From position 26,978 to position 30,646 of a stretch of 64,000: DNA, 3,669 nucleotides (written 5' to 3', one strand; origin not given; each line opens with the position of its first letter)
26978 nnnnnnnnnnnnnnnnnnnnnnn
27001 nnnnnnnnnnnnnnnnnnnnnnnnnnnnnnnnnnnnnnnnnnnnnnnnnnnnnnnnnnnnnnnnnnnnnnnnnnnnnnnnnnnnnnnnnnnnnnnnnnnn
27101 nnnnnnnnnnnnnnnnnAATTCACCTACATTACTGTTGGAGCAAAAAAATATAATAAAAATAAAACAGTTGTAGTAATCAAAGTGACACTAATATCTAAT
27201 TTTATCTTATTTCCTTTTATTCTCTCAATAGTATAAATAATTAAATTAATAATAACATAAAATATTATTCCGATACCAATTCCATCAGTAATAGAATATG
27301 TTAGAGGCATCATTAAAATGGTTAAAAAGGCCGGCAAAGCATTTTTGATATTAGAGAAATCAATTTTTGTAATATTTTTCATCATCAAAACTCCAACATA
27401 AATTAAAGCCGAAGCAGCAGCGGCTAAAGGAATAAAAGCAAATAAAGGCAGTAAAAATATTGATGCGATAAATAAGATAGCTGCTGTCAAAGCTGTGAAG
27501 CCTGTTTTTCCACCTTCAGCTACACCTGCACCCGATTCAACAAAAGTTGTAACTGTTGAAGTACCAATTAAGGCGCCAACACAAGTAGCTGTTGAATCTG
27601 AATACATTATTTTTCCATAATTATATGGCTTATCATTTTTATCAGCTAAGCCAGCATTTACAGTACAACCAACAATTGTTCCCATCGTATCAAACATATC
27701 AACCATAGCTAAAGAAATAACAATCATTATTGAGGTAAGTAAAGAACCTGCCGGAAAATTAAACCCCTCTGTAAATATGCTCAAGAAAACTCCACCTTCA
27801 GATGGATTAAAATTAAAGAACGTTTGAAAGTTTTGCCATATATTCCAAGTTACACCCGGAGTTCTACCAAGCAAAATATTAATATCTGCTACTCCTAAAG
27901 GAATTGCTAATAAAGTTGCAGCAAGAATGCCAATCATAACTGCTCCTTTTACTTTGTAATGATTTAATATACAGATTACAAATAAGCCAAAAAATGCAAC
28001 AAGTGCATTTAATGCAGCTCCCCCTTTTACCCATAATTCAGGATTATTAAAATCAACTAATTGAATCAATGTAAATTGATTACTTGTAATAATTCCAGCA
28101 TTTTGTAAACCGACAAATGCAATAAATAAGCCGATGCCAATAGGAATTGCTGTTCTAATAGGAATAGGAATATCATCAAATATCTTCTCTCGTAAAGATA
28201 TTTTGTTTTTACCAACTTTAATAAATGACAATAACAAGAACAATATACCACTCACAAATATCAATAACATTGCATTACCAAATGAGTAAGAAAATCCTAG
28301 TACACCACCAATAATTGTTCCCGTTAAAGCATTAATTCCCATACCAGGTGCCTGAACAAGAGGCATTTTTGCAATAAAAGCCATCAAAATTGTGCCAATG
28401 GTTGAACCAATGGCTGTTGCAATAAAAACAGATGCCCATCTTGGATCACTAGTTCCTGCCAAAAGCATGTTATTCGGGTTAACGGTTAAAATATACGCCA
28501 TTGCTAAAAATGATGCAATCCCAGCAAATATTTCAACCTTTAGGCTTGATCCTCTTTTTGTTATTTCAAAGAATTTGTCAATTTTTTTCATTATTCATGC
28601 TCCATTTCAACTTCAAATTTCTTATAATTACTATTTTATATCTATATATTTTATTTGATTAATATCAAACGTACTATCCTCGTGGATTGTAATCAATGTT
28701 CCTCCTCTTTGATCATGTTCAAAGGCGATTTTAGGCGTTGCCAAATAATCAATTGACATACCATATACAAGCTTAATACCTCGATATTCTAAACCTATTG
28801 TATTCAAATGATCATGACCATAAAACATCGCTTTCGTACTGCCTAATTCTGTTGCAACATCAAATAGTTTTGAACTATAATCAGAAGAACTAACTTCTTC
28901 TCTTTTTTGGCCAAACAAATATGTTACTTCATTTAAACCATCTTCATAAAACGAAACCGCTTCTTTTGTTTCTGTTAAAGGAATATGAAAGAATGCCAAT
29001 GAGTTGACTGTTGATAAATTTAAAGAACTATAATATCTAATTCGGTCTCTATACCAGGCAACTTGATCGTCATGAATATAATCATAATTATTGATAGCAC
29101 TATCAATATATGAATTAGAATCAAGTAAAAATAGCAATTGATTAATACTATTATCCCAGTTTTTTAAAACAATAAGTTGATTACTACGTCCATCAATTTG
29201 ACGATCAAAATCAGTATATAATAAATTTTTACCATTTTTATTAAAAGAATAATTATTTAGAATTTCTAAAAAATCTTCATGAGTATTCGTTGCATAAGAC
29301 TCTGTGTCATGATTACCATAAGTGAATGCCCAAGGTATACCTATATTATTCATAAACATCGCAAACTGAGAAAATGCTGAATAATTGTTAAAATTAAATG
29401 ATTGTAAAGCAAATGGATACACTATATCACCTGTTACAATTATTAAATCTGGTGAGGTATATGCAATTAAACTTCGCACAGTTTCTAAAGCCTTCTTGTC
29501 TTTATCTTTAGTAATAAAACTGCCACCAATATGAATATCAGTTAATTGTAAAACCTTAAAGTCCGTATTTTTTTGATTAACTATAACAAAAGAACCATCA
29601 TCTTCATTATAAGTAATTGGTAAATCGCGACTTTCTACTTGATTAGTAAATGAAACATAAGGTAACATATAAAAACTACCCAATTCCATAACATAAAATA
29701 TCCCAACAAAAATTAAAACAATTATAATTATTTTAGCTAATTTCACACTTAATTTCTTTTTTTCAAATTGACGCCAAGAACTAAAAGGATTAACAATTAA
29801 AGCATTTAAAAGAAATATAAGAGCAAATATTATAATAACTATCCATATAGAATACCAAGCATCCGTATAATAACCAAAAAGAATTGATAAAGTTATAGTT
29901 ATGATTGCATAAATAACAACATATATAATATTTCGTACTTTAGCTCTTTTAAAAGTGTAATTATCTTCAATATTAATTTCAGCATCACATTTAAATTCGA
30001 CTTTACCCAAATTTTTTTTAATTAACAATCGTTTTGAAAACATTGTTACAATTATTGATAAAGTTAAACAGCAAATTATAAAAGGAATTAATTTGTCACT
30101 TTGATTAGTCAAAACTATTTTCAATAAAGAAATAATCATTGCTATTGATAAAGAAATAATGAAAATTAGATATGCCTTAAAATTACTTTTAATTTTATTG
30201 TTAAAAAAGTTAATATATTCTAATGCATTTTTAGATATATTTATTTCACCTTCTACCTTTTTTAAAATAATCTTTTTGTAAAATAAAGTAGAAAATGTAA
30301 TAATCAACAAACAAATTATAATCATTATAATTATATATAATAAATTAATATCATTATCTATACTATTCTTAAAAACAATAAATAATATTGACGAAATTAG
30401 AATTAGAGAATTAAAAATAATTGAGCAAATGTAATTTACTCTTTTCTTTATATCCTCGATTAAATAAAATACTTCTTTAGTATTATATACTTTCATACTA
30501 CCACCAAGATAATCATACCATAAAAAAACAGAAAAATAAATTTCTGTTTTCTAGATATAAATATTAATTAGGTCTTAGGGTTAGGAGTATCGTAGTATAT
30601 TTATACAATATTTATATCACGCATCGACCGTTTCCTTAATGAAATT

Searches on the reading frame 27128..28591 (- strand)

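Call 53: search_protein_families(library=pfam, proteins=[window:27128-28591:-], max_evalue=0.00001)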
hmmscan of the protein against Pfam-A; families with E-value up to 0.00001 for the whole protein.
window:27128-28591:- (488 aa): 1 family
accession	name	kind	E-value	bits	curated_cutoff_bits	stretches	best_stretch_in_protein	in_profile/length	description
PF00860.26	Xan_ur_permease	-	1.7e-34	119.7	27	1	20-437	3-386/389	Permease family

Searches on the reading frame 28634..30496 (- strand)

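Call 53: search_protein_families(library=pfam, proteins=[window:28634-30496:-], max_evalue=0.00001)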
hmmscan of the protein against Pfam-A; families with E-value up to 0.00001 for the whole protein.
window:28634-30496:- (621 aa): 1 family
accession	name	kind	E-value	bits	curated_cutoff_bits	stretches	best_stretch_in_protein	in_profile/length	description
PF00149.33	Metallophos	-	4.2e-11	44.1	21.5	1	313-563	1-189/191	Calcineurin-like phosphoesterase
